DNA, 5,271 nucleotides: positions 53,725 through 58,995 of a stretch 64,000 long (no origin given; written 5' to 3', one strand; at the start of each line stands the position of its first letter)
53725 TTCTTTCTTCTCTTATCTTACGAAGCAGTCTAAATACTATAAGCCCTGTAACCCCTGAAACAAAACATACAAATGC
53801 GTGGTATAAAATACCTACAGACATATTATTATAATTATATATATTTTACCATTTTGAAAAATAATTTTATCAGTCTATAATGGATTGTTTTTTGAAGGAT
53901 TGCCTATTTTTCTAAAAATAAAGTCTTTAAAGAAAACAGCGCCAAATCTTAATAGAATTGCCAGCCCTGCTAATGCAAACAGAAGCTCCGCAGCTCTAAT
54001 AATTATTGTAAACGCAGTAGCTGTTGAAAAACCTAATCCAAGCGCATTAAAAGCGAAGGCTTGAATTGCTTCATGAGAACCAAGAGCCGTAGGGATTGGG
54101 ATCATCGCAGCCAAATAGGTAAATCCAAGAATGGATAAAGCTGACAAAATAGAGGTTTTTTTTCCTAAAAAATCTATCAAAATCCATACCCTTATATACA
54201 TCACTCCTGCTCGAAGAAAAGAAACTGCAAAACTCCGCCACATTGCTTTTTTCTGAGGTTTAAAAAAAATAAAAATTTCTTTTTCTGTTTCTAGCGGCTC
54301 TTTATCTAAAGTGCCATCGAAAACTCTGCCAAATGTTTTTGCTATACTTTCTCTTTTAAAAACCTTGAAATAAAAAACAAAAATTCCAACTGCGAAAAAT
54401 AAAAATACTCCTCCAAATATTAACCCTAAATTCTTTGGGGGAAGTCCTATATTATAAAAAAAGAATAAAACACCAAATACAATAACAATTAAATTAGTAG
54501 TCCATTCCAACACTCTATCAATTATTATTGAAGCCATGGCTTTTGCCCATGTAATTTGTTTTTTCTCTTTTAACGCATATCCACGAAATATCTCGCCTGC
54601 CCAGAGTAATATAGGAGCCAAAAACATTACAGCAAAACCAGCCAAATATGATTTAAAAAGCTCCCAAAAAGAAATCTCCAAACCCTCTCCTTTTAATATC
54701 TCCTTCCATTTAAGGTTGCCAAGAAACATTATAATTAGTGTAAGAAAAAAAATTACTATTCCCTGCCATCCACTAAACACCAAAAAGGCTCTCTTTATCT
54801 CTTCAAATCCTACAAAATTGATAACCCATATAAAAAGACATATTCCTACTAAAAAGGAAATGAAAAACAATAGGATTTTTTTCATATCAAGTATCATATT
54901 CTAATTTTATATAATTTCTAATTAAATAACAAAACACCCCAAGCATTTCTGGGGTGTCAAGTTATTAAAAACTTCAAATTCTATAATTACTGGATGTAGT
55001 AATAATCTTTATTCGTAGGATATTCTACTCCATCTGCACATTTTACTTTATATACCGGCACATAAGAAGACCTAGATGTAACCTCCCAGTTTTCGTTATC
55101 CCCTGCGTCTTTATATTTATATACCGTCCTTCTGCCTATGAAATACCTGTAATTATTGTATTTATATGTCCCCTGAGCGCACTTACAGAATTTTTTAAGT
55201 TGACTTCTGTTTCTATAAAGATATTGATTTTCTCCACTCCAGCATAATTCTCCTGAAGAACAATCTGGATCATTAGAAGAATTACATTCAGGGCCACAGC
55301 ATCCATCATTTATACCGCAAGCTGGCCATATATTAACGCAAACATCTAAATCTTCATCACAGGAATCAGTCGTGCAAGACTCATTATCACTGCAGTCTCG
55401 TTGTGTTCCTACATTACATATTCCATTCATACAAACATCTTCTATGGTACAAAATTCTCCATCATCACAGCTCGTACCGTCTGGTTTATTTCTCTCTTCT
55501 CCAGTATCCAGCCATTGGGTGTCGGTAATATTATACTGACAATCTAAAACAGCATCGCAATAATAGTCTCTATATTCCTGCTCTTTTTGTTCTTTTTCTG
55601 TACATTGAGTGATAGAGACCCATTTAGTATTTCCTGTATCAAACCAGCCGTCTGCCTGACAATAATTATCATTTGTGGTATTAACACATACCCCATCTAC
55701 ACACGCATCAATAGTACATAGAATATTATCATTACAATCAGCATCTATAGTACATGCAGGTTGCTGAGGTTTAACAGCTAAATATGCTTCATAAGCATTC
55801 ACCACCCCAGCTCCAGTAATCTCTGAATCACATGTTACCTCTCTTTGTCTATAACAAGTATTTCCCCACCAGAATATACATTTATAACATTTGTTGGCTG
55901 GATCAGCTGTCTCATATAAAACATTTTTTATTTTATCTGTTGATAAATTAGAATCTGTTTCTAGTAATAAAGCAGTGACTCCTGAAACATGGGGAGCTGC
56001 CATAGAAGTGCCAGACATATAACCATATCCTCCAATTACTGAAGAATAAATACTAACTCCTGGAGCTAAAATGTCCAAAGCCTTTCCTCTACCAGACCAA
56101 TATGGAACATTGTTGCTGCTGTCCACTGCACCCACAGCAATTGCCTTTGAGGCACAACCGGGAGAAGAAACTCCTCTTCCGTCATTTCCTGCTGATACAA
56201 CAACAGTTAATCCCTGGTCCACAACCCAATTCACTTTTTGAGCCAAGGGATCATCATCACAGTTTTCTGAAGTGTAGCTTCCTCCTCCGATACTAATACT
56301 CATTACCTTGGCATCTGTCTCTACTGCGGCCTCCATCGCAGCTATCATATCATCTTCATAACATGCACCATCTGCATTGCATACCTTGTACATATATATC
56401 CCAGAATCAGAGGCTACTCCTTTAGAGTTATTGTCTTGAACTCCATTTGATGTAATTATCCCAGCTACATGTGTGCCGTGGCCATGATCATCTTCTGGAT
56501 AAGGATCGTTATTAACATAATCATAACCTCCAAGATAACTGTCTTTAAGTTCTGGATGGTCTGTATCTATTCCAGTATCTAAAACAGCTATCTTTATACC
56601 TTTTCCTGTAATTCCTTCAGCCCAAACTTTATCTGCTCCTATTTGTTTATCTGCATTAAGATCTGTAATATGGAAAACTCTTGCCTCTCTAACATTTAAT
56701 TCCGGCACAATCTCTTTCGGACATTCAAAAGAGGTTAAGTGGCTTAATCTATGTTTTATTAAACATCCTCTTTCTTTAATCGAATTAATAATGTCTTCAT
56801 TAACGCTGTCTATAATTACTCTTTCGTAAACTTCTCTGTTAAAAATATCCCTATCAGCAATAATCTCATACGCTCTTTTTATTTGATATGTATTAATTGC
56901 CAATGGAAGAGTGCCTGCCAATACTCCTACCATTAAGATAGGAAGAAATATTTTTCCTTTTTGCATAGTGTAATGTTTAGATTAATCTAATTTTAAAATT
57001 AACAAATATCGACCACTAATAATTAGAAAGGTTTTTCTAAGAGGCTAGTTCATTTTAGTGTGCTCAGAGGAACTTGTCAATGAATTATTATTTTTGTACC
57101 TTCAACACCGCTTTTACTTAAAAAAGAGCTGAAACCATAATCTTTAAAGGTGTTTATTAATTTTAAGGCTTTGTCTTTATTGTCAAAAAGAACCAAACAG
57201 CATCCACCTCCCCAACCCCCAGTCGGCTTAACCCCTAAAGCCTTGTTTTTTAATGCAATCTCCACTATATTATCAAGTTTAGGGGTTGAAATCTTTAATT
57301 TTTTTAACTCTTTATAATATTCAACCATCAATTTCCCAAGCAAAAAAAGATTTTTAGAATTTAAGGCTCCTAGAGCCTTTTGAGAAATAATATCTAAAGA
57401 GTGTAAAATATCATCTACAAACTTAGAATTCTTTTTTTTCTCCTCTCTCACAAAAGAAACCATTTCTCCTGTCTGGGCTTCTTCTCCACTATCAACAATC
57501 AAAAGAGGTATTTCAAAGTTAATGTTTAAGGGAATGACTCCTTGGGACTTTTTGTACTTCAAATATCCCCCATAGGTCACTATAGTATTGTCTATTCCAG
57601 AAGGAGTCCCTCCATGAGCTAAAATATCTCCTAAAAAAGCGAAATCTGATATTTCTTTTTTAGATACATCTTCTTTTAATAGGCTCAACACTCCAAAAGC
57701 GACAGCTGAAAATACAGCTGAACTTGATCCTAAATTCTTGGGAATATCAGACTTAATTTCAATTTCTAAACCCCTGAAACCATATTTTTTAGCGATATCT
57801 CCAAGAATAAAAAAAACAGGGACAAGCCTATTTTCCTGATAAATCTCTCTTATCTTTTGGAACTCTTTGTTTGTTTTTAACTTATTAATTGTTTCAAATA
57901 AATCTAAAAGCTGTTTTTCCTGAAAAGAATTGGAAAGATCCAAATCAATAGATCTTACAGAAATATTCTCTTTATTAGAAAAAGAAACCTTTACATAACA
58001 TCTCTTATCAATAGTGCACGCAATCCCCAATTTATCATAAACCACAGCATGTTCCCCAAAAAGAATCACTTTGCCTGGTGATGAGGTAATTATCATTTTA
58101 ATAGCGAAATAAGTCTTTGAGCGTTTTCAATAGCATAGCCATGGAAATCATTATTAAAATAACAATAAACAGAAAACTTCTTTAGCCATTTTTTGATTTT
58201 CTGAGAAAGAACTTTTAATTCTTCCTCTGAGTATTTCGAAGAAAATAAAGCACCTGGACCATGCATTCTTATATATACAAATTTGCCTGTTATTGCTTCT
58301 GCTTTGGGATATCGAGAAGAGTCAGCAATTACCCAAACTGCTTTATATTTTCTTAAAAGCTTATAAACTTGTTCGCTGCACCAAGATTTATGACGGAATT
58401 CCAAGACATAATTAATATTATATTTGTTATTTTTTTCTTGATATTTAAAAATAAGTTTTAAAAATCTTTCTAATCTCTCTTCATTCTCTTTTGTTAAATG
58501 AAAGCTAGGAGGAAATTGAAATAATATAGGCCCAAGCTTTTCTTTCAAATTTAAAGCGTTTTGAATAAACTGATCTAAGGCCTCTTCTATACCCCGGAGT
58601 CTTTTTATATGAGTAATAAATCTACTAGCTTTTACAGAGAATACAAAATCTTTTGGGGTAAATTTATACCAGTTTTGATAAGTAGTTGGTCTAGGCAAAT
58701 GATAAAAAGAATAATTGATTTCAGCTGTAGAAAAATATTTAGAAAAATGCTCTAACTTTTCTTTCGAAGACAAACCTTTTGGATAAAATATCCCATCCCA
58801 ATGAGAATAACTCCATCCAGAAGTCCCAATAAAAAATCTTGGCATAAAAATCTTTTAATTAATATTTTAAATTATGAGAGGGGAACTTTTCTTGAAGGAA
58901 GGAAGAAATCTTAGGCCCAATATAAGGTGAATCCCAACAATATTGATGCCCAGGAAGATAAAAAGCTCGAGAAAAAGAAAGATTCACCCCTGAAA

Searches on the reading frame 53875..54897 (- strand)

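Call 41: search_protein_families(library=pfam, proteins=[window:53875-54897:-], max_evalue=0.01)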
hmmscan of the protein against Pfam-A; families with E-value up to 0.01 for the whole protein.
window:53875-54897:- (340 aa): 1 family
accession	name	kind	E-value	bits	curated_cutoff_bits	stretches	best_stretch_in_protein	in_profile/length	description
PF03706.18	LPG_synthase_TM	-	2.5e-35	122.8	33.4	1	12-309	2-299/302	Lysylphosphatidylglycerol synthase TM region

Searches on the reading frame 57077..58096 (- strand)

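Call 41: search_protein_families(library=pfam, proteins=[window:57077-58096:-], max_evalue=0.01)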
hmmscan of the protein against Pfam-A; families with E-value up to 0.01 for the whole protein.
window:57077-58096:- (339 aa): 3 families
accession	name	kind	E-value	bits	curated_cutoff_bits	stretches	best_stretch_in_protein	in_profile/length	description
PF08544.19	GHMP_kinases_C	-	7.8e-11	42.7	21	1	243-319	3-81/85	GHMP kinases C terminal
PF00288.32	GHMP_kinases_N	-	2.1e-10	41.1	22.3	1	100-177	9-87/87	GHMP kinases N terminal domain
PF10509.15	GalKase_gal_bdg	-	0.0055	16.7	23.1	0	3-38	13-48/49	Galactokinase galactose-binding signature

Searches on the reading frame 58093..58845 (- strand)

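Call 41: search_protein_families(library=pfam, proteins=[window:58093-58845:-], max_evalue=0.01)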
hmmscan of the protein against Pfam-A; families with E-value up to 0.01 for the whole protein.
window:58093-58845:- (250 aa): 1 family
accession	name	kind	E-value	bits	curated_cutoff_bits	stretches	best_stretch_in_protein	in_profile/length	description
PF01904.24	DUF72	-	1.2e-70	238.4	25.3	1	21-247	1-216/217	Protein of unknown function DUF72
